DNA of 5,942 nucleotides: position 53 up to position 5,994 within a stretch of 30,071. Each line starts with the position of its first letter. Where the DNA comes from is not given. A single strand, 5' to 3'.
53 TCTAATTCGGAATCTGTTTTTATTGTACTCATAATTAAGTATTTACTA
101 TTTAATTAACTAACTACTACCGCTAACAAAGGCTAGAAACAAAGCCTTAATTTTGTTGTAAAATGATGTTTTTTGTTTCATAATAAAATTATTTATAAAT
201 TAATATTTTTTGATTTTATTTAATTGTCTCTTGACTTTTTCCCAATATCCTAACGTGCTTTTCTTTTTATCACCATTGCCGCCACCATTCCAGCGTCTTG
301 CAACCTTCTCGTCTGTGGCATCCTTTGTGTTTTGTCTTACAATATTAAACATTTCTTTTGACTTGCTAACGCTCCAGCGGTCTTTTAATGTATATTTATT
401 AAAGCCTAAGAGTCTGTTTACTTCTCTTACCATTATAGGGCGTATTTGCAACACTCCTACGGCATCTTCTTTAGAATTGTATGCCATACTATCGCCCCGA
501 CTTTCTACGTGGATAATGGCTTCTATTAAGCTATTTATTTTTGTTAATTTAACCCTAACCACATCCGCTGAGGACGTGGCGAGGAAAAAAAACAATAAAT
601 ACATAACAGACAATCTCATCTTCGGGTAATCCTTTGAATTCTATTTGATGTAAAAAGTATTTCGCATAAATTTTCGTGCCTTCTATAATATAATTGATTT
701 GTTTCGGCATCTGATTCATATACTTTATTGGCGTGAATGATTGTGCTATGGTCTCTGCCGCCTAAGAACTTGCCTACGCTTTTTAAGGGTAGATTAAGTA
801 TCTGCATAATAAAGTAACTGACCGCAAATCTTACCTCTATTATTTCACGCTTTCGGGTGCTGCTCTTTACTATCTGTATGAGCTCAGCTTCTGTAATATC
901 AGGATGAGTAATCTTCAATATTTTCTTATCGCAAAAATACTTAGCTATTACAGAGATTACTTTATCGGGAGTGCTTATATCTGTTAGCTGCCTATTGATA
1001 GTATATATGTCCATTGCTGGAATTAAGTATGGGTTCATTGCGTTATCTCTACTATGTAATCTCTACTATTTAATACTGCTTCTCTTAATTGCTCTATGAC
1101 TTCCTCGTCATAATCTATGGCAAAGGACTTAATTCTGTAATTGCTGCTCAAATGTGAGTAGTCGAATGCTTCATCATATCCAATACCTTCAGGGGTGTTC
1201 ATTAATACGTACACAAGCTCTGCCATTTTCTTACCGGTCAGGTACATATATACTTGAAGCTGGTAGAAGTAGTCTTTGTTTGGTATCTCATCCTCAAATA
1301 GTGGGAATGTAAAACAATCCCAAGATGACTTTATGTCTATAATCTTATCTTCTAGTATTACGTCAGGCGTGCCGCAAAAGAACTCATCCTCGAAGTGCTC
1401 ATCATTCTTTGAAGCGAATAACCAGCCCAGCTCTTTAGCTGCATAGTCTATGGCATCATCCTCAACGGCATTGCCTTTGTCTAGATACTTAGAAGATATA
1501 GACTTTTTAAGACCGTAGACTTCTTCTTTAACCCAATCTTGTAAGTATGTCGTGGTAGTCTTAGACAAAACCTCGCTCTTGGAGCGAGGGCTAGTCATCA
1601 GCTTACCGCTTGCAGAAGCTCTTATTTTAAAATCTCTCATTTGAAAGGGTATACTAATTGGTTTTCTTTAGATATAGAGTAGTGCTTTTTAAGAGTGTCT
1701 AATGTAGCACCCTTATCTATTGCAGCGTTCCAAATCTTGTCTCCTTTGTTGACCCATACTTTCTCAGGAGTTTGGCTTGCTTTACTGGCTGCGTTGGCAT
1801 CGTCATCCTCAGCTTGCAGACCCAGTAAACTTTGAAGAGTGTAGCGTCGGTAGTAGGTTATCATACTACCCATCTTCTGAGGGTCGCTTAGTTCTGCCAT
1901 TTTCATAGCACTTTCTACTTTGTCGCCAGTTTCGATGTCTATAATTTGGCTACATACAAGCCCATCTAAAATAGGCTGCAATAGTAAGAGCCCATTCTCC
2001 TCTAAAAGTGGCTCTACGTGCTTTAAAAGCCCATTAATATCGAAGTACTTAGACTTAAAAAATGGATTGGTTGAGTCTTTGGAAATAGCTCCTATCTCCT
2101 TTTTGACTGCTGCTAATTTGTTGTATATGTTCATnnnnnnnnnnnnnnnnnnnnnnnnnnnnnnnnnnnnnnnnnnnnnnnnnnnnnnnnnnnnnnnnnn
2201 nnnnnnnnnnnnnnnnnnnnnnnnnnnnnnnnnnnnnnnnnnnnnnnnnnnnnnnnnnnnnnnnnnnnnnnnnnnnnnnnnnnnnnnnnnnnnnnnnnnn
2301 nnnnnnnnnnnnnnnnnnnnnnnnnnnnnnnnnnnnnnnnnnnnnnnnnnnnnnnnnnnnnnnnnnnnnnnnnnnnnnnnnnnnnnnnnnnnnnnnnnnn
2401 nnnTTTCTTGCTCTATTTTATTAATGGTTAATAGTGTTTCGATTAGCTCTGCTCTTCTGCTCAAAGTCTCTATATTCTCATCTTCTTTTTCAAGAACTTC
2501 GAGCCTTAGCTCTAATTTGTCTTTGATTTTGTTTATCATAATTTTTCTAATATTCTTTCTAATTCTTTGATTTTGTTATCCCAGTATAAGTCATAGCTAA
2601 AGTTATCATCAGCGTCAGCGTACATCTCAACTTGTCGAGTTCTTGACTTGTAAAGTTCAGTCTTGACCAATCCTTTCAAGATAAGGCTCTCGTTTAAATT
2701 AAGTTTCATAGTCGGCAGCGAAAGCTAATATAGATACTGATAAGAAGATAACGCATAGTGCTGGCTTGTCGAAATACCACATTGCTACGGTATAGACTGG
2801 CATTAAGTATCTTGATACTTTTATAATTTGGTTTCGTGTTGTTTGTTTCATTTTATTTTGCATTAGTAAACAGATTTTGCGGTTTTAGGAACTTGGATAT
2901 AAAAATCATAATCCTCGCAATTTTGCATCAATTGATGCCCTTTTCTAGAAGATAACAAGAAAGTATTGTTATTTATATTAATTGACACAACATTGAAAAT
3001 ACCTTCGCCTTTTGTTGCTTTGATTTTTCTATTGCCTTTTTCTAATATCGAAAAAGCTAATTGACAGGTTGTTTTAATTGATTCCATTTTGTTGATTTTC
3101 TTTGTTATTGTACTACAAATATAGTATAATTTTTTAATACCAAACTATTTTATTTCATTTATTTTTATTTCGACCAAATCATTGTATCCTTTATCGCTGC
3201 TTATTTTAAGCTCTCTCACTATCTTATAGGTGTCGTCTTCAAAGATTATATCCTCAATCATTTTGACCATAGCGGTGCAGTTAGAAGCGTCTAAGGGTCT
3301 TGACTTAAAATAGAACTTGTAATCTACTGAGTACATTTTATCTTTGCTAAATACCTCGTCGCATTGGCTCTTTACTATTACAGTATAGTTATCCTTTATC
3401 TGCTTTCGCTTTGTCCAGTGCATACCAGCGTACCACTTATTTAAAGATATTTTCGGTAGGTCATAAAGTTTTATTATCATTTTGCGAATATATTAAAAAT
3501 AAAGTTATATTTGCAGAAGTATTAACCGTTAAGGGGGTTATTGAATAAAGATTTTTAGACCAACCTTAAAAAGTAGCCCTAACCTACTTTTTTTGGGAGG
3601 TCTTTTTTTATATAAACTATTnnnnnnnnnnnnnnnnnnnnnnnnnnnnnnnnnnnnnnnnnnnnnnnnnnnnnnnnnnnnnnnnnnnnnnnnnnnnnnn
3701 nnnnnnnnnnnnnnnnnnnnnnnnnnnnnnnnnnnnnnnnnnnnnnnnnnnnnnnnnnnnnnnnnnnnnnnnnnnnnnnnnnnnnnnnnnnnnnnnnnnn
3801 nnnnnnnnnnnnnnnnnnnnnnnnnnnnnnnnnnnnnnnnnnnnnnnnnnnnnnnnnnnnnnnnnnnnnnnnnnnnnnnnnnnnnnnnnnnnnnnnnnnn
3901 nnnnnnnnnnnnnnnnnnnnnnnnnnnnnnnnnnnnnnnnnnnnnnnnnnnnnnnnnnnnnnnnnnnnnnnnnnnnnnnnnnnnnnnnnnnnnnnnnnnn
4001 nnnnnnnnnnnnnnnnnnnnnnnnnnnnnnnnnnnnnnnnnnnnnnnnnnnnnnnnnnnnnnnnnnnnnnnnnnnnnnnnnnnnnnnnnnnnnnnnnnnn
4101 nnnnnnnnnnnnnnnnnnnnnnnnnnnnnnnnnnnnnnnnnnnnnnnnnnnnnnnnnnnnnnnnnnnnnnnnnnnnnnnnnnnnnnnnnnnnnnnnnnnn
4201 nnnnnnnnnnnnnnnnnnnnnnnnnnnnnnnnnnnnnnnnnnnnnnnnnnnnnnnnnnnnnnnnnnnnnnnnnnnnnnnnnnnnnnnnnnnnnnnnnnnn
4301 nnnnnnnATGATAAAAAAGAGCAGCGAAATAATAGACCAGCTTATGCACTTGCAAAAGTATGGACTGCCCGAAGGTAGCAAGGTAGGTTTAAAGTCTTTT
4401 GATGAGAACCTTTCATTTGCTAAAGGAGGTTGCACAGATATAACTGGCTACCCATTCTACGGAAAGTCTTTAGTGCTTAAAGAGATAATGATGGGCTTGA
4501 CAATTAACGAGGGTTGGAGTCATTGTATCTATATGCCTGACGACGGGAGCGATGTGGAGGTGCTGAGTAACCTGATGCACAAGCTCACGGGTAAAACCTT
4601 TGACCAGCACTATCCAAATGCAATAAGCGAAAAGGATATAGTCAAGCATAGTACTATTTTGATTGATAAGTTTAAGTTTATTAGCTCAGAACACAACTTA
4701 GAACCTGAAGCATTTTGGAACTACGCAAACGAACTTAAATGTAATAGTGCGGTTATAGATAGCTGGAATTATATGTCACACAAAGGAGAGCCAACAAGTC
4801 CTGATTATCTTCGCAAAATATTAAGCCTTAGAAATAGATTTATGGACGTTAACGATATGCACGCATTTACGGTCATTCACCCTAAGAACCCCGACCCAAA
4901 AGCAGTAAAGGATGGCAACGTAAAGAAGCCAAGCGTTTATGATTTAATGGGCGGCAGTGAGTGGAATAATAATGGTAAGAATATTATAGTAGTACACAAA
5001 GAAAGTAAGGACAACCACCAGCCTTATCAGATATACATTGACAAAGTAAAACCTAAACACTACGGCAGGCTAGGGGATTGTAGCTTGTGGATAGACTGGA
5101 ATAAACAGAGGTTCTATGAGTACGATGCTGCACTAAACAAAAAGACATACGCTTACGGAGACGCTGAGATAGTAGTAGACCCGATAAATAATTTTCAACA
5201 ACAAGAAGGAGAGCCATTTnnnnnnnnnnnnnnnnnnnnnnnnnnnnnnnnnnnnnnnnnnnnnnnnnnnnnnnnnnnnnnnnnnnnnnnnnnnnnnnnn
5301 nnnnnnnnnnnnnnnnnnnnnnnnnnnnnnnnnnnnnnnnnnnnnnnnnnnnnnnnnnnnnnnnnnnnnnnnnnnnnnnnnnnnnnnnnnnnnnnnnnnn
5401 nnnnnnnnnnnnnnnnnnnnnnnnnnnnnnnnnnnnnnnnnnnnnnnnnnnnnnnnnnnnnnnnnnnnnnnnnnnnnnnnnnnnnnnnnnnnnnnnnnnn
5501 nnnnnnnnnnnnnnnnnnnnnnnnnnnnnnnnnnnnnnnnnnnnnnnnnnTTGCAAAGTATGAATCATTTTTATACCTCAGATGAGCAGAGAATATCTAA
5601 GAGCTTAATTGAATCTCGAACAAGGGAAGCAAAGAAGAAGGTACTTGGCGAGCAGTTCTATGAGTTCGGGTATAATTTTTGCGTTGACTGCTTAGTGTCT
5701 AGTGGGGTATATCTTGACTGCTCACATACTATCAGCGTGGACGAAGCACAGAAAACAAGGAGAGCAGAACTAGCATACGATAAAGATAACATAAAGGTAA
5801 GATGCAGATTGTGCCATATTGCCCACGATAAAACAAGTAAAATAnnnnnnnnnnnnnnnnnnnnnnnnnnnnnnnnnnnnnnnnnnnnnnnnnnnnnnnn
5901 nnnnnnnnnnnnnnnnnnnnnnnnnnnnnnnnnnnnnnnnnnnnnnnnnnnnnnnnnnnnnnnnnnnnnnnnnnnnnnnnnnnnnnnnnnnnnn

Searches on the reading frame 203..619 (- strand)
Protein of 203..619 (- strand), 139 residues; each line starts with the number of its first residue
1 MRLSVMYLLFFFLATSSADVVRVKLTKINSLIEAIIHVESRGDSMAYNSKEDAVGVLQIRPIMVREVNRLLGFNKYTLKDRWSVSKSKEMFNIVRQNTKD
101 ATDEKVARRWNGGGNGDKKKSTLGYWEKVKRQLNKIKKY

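Call 23: search_protein_families(library=phrogs, proteins=[window:203-619:-], max_evalue=0.001)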
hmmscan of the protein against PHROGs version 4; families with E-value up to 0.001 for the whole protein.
window:203-619:- (139 aa): 0 families

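Call 92: search_protein_families(library=pfam, proteins=[window:203-619:-], max_evalue=0.01)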
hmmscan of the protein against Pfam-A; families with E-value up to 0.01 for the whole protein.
window:203-619:- (139 aa): 1 family
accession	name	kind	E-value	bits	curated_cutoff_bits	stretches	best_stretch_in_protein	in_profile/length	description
PF01464.25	SLT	-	0.00018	21.5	21.3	1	29-76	14-60/117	Transglycosylase SLT domain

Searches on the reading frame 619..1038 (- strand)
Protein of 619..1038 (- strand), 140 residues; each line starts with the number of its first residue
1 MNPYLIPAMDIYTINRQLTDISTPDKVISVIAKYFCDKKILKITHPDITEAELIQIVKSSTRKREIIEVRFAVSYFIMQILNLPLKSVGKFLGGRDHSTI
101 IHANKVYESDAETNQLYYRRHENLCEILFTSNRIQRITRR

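Call 23: search_protein_families(library=phrogs, proteins=[window:619-1038:-], max_evalue=0.001)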
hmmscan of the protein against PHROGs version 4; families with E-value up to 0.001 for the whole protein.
window:619-1038:- (140 aa): 0 families

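Call 92: search_protein_families(library=pfam, proteins=[window:619-1038:-], max_evalue=0.01)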
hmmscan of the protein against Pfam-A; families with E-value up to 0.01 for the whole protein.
window:619-1038:- (140 aa): 1 family
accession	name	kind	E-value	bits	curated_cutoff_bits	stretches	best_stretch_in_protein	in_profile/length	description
PF08299.17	Bac_DnaA_C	-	6.5e-13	48.9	31.5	1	57-105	19-67/69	Bacterial dnaA protein helix-turn-helix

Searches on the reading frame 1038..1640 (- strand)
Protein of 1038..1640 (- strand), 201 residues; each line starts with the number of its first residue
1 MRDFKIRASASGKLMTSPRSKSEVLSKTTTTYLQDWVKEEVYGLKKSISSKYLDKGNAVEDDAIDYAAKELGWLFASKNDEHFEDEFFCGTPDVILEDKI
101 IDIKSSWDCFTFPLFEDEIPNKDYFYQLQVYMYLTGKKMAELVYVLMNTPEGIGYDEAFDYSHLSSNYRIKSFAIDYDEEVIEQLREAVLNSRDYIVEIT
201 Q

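Call 23: search_protein_families(library=phrogs, proteins=[window:1038-1640:-], max_evalue=0.001)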
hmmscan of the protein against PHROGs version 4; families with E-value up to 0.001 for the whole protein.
window:1038-1640:- (201 aa): 4 families
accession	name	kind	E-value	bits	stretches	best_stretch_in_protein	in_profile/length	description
phrog_5715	-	DNA, RNA and nucleotide metabolism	9.7e-55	186.4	1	4-200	2-209/213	exonuclease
phrog_434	-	DNA, RNA and nucleotide metabolism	5.5e-13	49.9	1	46-189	98-229/372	RecE-like recombination exonuclease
phrog_149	-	DNA, RNA and nucleotide metabolism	3.7e-11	43.1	1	5-194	611-791/1242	exonuclease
phrog_1706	-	DNA, RNA and nucleotide metabolism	1.4e-08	35.6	1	90-187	124-208/293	CRISPR/Cas system associated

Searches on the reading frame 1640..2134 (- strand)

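Call 23: search_protein_families(library=phrogs, proteins=[window:1640-2134:-], max_evalue=0.001)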
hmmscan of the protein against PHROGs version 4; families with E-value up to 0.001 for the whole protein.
window:1640-2134:- (165 aa): 5 families
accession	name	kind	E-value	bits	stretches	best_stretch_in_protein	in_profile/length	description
phrog_2324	-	DNA, RNA and nucleotide metabolism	1.1e-38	133.8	1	1-123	9-138/193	Erf-like ssDNA annealing protein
phrog_155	-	DNA, RNA and nucleotide metabolism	7.5e-33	115.4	1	1-136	66-213/308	Erf-like ssDNA annealing protein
phrog_34817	-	unknown function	3.6e-10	40.6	1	15-114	33-135/291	-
phrog_10003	-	other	1.6e-08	35.3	1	71-124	125-178/297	recombinase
phrog_37640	-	unknown function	2.1e-05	25.6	1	81-125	27-71/169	-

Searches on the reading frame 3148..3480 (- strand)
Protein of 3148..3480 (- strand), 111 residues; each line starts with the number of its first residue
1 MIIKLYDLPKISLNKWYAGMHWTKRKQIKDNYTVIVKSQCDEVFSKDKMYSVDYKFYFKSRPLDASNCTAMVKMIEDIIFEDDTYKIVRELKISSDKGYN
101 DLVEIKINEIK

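Call 23: search_protein_families(library=phrogs, proteins=[window:3148-3480:-], max_evalue=0.001)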
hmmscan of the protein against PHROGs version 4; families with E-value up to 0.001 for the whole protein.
window:3148-3480:- (111 aa): 3 families
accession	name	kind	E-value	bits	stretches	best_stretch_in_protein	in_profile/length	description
phrog_4632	-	DNA, RNA and nucleotide metabolism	9.8e-09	36.2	1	10-79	38-106/171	RusA-like Holliday junction resolvase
phrog_1682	-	DNA, RNA and nucleotide metabolism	5.7e-08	33.4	1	15-110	41-145/387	RusA-like Holliday junction resolvase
phrog_6537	-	DNA, RNA and nucleotide metabolism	0.00067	21.2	1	26-107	39-118/126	RusA-like Holliday junction resolvase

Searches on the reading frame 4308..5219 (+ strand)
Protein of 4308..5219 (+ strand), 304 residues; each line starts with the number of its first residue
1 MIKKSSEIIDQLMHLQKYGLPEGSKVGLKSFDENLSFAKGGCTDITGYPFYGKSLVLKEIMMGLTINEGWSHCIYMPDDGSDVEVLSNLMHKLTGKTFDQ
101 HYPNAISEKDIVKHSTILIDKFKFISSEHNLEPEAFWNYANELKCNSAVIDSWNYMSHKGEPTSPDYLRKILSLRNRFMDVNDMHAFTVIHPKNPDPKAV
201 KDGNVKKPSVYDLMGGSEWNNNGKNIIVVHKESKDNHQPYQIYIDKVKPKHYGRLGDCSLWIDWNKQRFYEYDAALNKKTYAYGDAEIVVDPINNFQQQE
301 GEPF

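Call 11: search_protein_families(library=phrogs, proteins=[window:4308-5219:+], max_evalue=0.001)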
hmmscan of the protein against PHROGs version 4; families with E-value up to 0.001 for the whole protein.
window:4308-5219:+ (304 aa): 3 families
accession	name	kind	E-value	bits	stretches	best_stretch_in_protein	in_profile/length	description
phrog_5482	-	unknown function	8.6e-52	177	1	6-280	12-307/341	-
phrog_239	-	DNA, RNA and nucleotide metabolism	5.3e-21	76.2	1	26-288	343-612/801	DNA primase/helicase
phrog_18375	-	DNA, RNA and nucleotide metabolism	2.7e-08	33.6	1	8-253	347-595/644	DNA primase/helicase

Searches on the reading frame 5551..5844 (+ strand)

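Call 11: search_protein_families(library=phrogs, proteins=[window:5551-5844:+], max_evalue=0.001)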
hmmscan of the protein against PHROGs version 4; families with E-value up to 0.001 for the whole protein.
window:5551-5844:+ (98 aa): 2 families
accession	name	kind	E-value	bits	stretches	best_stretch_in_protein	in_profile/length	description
phrog_144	-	DNA, RNA and nucleotide metabolism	0.00039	21.1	1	17-94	60-134/175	HNH endonuclease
phrog_5956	-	DNA, RNA and nucleotide metabolism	0.00099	19.8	0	22-94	40-109/138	HNH endonuclease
